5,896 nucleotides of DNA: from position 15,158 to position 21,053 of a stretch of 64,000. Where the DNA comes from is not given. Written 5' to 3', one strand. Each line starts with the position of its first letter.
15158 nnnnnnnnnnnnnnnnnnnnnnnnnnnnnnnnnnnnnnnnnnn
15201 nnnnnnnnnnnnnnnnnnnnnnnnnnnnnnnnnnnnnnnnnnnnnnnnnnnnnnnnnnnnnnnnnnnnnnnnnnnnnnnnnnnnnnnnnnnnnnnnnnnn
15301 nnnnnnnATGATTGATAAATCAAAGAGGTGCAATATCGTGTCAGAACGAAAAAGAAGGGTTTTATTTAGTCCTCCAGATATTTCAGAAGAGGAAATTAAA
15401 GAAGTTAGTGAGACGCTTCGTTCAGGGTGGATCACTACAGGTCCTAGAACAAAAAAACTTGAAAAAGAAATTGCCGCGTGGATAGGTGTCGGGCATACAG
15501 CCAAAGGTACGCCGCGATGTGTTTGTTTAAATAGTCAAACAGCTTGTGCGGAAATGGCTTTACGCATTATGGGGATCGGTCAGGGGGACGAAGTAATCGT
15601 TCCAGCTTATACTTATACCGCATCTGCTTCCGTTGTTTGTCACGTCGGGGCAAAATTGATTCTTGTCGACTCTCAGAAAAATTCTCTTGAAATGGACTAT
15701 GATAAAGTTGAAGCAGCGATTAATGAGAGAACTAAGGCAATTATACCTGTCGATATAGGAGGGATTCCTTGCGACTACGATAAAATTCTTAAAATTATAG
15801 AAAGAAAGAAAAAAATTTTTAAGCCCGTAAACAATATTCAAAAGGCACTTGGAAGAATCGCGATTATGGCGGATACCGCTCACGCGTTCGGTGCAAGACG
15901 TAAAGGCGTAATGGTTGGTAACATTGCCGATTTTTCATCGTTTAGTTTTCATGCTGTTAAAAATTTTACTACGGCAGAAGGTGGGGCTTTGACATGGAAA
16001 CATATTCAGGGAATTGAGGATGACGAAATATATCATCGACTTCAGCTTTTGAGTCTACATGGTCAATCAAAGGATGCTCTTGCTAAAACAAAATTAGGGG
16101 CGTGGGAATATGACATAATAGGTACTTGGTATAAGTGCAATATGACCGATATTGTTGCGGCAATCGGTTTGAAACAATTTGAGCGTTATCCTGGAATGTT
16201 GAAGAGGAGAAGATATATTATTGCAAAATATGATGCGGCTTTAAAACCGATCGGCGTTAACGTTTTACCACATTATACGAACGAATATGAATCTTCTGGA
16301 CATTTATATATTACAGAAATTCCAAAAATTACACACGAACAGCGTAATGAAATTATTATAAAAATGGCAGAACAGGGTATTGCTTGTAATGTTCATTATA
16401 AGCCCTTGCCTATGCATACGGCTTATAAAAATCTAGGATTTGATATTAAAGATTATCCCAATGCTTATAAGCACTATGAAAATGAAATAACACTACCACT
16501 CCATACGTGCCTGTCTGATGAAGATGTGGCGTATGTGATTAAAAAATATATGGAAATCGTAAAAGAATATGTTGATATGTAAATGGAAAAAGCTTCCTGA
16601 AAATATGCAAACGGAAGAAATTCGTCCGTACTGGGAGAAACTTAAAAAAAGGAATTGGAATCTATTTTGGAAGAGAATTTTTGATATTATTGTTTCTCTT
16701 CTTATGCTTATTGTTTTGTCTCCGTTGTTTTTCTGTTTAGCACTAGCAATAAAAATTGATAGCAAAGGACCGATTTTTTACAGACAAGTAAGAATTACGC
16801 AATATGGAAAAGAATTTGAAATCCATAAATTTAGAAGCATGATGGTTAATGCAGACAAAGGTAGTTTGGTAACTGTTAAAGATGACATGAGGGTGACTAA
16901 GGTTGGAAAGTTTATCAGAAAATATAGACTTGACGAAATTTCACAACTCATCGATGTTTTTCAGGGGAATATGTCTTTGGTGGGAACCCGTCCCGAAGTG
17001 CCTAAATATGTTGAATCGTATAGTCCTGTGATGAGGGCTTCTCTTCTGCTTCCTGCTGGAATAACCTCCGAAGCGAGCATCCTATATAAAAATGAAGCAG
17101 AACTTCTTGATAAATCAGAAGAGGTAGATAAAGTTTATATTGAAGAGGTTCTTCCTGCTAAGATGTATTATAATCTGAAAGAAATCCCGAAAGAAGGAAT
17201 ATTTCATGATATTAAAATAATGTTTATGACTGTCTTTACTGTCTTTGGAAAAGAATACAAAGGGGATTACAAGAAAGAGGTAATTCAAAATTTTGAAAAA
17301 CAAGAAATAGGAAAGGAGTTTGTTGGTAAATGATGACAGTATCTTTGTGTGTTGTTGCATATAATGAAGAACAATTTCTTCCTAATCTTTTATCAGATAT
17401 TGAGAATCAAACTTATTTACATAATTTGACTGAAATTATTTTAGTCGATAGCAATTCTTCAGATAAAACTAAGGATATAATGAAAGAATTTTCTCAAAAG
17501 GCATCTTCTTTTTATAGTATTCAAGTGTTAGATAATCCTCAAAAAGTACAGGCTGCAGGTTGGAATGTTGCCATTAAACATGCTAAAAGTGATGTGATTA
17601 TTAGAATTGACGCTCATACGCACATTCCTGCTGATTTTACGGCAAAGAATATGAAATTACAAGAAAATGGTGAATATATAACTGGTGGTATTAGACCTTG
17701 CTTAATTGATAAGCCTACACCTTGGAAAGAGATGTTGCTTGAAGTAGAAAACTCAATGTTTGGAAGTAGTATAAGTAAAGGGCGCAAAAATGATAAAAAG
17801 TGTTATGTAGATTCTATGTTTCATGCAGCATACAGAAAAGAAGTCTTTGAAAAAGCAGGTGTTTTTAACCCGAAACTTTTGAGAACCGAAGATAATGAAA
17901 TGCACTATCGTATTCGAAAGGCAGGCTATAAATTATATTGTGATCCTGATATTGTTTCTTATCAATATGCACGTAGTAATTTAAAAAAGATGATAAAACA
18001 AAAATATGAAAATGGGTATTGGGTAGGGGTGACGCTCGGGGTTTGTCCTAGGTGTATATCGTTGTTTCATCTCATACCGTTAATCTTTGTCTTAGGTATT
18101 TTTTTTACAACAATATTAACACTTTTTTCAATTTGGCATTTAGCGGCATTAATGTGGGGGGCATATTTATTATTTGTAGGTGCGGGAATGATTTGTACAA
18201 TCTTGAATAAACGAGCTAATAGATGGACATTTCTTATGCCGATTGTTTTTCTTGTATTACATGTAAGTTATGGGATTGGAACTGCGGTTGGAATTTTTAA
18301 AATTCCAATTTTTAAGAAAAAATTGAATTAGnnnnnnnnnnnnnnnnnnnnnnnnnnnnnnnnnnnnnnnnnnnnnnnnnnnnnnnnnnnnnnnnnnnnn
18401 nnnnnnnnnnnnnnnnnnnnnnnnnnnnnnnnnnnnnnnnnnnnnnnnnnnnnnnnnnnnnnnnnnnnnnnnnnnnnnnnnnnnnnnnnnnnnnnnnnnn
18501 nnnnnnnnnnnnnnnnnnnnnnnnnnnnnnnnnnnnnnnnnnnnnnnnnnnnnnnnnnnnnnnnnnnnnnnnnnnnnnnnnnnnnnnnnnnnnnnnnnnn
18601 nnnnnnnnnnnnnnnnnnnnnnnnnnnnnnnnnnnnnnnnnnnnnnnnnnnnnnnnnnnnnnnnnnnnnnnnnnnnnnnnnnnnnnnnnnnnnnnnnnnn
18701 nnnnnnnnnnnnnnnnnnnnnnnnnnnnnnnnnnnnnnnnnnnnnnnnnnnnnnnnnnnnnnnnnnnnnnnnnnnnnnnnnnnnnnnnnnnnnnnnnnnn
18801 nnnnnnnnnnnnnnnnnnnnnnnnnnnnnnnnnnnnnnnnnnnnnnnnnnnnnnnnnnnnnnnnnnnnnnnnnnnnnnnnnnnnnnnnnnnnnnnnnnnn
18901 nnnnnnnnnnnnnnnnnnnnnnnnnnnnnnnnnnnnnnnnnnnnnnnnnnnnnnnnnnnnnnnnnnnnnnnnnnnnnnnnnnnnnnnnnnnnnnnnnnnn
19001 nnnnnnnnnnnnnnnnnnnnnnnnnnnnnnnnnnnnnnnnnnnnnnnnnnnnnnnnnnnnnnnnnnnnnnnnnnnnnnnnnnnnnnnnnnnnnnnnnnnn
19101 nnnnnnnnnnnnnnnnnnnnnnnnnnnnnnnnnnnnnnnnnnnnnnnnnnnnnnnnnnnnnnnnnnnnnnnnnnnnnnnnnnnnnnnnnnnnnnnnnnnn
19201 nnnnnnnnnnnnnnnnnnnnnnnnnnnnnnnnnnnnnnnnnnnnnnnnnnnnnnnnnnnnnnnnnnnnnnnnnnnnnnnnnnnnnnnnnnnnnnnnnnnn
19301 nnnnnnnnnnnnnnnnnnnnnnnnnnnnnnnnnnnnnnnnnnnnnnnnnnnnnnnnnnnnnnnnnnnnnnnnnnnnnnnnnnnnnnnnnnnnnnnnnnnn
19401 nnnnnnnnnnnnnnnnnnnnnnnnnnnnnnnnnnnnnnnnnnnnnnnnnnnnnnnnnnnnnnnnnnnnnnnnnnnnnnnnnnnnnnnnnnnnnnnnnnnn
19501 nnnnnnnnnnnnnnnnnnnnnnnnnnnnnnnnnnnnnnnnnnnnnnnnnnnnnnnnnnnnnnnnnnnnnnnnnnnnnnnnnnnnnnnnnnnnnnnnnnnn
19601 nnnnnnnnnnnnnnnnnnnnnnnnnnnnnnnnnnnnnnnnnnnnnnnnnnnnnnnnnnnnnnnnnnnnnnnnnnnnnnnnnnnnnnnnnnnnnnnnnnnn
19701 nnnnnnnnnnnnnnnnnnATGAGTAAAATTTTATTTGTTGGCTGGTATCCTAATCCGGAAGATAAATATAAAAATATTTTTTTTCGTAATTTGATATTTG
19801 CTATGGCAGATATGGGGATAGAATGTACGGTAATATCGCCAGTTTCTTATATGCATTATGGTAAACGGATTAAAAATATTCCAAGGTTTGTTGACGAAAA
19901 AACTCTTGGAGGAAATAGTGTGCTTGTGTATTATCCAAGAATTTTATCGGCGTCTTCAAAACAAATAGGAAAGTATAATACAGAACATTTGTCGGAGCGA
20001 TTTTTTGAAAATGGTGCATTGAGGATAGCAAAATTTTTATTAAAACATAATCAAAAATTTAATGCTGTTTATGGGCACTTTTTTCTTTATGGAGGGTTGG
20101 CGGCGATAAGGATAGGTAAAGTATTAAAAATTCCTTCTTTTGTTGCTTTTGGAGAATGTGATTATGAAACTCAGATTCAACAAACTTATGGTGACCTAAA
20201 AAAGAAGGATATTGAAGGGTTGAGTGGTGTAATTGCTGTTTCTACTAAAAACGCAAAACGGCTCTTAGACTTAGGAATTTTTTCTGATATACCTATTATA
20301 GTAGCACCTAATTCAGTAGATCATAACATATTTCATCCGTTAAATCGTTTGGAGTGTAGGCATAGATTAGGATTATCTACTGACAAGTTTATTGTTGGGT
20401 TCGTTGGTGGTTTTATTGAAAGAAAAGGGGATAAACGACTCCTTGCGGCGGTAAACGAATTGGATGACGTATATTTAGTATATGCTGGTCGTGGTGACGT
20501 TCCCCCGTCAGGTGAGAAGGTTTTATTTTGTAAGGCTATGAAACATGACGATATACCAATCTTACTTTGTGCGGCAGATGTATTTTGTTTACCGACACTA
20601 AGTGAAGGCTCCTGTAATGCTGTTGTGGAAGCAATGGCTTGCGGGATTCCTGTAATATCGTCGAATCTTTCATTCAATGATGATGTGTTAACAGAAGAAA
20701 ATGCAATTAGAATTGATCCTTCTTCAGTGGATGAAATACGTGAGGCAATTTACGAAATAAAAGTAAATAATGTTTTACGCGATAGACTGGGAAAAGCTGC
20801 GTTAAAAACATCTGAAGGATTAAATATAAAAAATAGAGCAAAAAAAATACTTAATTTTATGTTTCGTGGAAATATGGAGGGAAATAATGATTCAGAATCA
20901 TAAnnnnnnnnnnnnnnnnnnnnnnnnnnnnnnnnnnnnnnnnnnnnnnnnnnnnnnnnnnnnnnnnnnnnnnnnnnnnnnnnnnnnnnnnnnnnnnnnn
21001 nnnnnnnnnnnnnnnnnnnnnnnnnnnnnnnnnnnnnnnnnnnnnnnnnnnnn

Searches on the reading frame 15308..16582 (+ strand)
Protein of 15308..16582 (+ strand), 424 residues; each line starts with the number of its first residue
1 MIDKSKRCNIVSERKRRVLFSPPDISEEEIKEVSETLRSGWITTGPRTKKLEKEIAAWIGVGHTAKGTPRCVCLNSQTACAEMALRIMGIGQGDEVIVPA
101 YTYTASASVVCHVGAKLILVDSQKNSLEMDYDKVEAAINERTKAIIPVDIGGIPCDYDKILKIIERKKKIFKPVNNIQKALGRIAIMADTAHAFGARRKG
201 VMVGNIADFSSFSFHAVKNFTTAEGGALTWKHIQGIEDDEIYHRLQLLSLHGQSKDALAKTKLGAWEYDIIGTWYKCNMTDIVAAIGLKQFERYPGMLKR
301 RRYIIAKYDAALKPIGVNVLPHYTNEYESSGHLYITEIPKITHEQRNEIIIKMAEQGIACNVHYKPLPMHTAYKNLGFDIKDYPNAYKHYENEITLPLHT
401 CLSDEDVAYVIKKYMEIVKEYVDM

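Call 16: search_protein_families(library=pfam, proteins=[window:15308-16582:+], max_evalue=0.001)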
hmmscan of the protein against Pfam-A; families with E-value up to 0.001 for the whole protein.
window:15308-16582:+ (424 aa): 2 families
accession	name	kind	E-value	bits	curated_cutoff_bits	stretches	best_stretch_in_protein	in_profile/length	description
PF01041.23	DegT_DnrJ_EryC1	-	8.6e-89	298.7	19.8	1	24-413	2-358/360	DegT/DnrJ/EryC1/StrS aminotransferase family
PF00155.27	Aminotran_1_2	-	1.5e-08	34.7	19.7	1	46-146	40-151/361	Aminotransferase class I and II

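Call 57: search_protein_families(library=ncbifam, proteins=[window:15308-16582:+], max_evalue=0.00001)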
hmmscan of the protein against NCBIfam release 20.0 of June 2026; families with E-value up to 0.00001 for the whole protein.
window:15308-16582:+ (424 aa): 11 families
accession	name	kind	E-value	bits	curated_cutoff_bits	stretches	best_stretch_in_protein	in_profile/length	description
TIGR03588.1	PseC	equivalog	6.7e-82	275.4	423.5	1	21-416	5-378/380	UDP-4-amino-4,6-dideoxy-N-acetyl-beta-L-altrosamine transaminase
NF008658.2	PRK11658.1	equivalog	1.1e-69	234.9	631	1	19-419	6-378/379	UDP-4-amino-4-deoxy-L-arabinose aminotransferase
NF008687.0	PRK11706.1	equivalog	1.1e-55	189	375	1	18-418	2-374/375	dTDP-4-amino-4,6-dideoxygalactose transaminase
TIGR02379.1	ECA_wecE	subfamily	3.6e-45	154.4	434.85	1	20-418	4-375/376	dTDP-4-amino-4,6-dideoxy-D-glucose transaminase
TIGR04181.1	NHT_00031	hypoth_equivalog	1.6e-41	142.4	420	1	20-397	3-357/359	LegC family aminotransferase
TIGR04427.1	PLP_DesI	equivalog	1.4e-28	100.1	650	1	33-411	38-376/390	dTDP-4-dehydro-6-deoxyglucose aminotransferase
NF011936.0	PRK15407.1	equivalog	2.1e-26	92.6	423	1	13-230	32-235/440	lipopolysaccharide biosynthesis protein RfbH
NF041364.1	GntC_guanitoxin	equivalog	1.8e-07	30.4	415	1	49-146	40-139/356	guanitoxin biosynthesis PLP-dependent (S)-gamma-hydroxy-L-arginine cyclodehydratase GntC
NF005817.0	PRK07683.1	equivalog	9e-07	27.9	575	1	80-156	101-179/387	aminotransferase A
NF005305.0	PRK06836.1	equivalog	3.4e-06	26.6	376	0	53-146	82-175/396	pyridoxal phosphate-dependent aminotransferase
NF004975.0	PRK06348.1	equivalog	4.4e-06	25.9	549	1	78-146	97-167/384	pyridoxal phosphate-dependent aminotransferase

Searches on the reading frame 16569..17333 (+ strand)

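Call 16: search_protein_families(library=pfam, proteins=[window:16569-17333:+], max_evalue=0.001)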
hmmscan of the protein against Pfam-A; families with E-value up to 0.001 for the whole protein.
window:16569-17333:+ (254 aa): 1 family
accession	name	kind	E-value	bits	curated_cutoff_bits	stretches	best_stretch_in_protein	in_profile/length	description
PF02397.22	Bac_transf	-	2.7e-54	183.8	27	1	35-226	1-178/179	Bacterial sugar transferase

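Call 57: search_protein_families(library=ncbifam, proteins=[window:16569-17333:+], max_evalue=0.00001)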
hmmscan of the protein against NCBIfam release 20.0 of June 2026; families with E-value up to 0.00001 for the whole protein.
window:16569-17333:+ (254 aa): 10 families
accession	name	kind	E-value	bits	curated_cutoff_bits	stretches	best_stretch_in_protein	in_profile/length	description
TIGR03025.1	EPS_sugtrans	subfamily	8e-63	213.2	295.55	1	24-228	247-441/445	exopolysaccharide biosynthesis polyprenyl glycosylphosphotransferase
TIGR03023.1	WcaJ_sugtrans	equivalog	7.3e-50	170.6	410.75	1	28-172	256-404/453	undecaprenyl-phosphate glucose phosphotransferase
TIGR03013.1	EpsB_2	subfamily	7.9e-43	147.1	393.35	1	18-222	234-433/443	TIGR03013 family XrtA/PEP-CTERM system glycosyltransferase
NF041877.1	EPS_EpsZ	equivalog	9.5e-40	136.6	800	1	30-175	261-418/459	exopolysaccharide biosynthesis polyisoprenyl-phosphate hexose-1-phosphate transferase EpsZ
NF007518.0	PRK10124.1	equivalog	1.1e-38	133.2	684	1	31-226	270-458/464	undecaprenyl-phosphate glucose phosphotransferase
TIGR03022.1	WbaP_sugtrans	subfamily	8.9e-38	130.7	403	2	24-97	249-321/456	undecaprenyl-phosphate galactose phosphotransferase WbaP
NF052601.1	undeca_RfbP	equivalog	1.5e-35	122.7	330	1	24-177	34-203/244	undecaprenyl-phosphate galactose phosphotransferase family protein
NF050817.1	PolSacchBiosHfsE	equivalog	6.2e-32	110.9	750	1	32-143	269-382/467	polysaccharide biosynthesis protein HfsE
NF045514.1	glycotran_HepC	equivalog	4.1e-26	91.6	140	1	26-142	106-211/220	heterocyst development glycosyltransferase HepC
NF011751.0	PRK15204.1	equivalog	2.7e-25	88.9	907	1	25-178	271-438/476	undecaprenyl-phosphate galactose phosphotransferase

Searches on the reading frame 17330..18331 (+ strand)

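Call 16: search_protein_families(library=pfam, proteins=[window:17330-18331:+], max_evalue=0.001)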
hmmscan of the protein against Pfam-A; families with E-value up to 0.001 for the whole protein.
window:17330-18331:+ (333 aa): 4 families
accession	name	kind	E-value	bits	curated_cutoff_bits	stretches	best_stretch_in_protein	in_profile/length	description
PF00535.33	Glycos_transf_2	-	4.4e-24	85.7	23.3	1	5-175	1-166/168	Glycosyl transferase family 2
PF13641.12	Glyco_tranf_2_3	-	4.6e-10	40.3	27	1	4-225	3-224/230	Glycosyltransferase like family 2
PF10111.15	Glyco_tranf_2_2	-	3e-07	30.7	27.3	1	4-112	2-107/276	Glycosyltransferase like family 2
PF13632.12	Glyco_trans_2_3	-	2.5e-06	27.9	27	1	166-282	77-194/198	Glycosyl transferase family group 2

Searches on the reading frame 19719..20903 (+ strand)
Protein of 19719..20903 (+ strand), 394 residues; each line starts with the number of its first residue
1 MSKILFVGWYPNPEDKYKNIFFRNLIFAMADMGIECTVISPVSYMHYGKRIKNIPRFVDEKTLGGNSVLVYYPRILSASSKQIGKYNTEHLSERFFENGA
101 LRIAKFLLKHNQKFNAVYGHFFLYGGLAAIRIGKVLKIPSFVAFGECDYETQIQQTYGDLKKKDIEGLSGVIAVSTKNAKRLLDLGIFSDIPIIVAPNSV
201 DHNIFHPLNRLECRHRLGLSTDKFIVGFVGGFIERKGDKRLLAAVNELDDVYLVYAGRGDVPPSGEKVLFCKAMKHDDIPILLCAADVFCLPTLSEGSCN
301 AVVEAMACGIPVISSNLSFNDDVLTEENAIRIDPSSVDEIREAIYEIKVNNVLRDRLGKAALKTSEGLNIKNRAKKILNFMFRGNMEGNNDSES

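Call 16: search_protein_families(library=pfam, proteins=[window:19719-20903:+], max_evalue=0.001)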
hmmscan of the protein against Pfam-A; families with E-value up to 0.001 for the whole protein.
window:19719-20903:+ (394 aa): 4 families
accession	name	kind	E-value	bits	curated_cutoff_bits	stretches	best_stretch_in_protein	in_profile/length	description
PF00534.26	Glycos_transf_1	-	9.4e-22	77.8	26.4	1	214-363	6-171/172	Glycosyl transferases group 1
PF13692.12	Glyco_trans_1_4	-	4.2e-19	69.7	27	1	224-346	2-138/142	Glycosyl transferases group 1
PF13524.12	Glyco_trans_1_2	-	6.5e-06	26.6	25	1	239-378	3-143/144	Glycosyl transferase-like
PF13439.12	Glyco_transf_4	-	2.1e-05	25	28.5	1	22-202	8-168/170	Glycosyltransferase Family 4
